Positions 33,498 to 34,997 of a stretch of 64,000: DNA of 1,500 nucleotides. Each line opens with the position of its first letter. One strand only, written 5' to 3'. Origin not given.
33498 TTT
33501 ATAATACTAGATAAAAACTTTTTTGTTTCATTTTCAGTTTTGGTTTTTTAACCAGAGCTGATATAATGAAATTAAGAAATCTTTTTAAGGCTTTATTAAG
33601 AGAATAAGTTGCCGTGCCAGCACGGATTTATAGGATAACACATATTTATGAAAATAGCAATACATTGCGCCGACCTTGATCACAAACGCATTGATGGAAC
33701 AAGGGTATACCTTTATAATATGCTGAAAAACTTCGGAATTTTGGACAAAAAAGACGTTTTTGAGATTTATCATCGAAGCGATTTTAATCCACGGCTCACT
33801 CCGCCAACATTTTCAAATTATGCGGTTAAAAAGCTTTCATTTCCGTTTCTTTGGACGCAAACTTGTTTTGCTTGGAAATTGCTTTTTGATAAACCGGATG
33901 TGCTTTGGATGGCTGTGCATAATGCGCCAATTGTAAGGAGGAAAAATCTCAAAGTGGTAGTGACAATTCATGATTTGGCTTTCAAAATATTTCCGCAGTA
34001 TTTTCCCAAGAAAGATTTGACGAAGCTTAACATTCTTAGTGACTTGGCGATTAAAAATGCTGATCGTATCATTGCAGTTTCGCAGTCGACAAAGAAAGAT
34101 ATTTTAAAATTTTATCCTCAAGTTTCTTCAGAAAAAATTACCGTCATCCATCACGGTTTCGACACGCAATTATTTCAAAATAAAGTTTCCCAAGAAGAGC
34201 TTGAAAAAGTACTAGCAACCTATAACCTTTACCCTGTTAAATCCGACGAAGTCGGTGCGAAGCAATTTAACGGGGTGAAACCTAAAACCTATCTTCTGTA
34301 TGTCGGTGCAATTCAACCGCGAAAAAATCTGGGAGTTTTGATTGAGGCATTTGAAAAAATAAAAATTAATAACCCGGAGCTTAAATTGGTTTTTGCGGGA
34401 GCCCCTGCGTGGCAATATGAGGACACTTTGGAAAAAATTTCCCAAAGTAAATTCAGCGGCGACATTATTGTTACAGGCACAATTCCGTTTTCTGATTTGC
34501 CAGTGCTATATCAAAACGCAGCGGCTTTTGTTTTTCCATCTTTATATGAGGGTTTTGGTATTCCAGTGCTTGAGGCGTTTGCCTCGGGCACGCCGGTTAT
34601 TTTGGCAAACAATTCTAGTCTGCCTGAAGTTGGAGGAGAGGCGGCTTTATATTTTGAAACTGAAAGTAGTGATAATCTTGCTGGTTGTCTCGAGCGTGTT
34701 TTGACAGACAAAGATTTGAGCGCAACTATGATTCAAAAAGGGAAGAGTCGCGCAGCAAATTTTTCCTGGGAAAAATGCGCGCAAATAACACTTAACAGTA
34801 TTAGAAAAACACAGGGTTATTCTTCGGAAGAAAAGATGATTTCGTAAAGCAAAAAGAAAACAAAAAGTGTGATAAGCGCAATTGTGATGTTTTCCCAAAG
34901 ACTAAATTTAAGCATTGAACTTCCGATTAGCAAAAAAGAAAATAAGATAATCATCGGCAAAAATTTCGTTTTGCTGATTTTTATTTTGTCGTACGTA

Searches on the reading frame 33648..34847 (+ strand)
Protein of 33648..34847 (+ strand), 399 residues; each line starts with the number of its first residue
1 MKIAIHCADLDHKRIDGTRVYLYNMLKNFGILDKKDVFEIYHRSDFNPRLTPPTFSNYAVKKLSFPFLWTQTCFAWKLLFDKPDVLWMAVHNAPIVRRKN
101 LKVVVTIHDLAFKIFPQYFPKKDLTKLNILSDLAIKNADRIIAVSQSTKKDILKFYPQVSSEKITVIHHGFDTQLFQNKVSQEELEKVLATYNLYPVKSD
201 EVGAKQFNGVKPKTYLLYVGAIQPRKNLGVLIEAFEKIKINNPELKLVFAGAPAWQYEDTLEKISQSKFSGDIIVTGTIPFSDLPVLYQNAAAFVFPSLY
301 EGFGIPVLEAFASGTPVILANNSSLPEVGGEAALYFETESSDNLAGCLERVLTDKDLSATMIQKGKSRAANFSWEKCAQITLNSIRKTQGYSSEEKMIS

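Call 78: search_protein_families(library=pfam, max_evalue=0.00001, proteins=[window:33648-34847:+])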
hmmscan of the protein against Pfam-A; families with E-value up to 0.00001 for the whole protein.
window:33648-34847:+ (399 aa): 5 families
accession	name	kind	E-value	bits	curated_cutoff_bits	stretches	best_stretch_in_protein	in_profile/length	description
PF00534.26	Glycos_transf_1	-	4.9e-35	121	26.4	1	211-367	13-171/172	Glycosyl transferases group 1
PF13692.12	Glyco_trans_1_4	-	1.3e-26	94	27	1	215-354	3-142/142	Glycosyl transferases group 1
PF13439.12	Glyco_transf_4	-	4.1e-15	56.6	28.5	1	61-174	50-169/170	Glycosyltransferase Family 4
PF20706.3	GT4-conflict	-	6e-08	32.5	26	1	215-325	199-316/385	Family 4 Glycosyltransferase in conflict systems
PF13524.12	Glyco_trans_1_2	-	3.3e-07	30.8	25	1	235-377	6-138/144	Glycosyl transferase-like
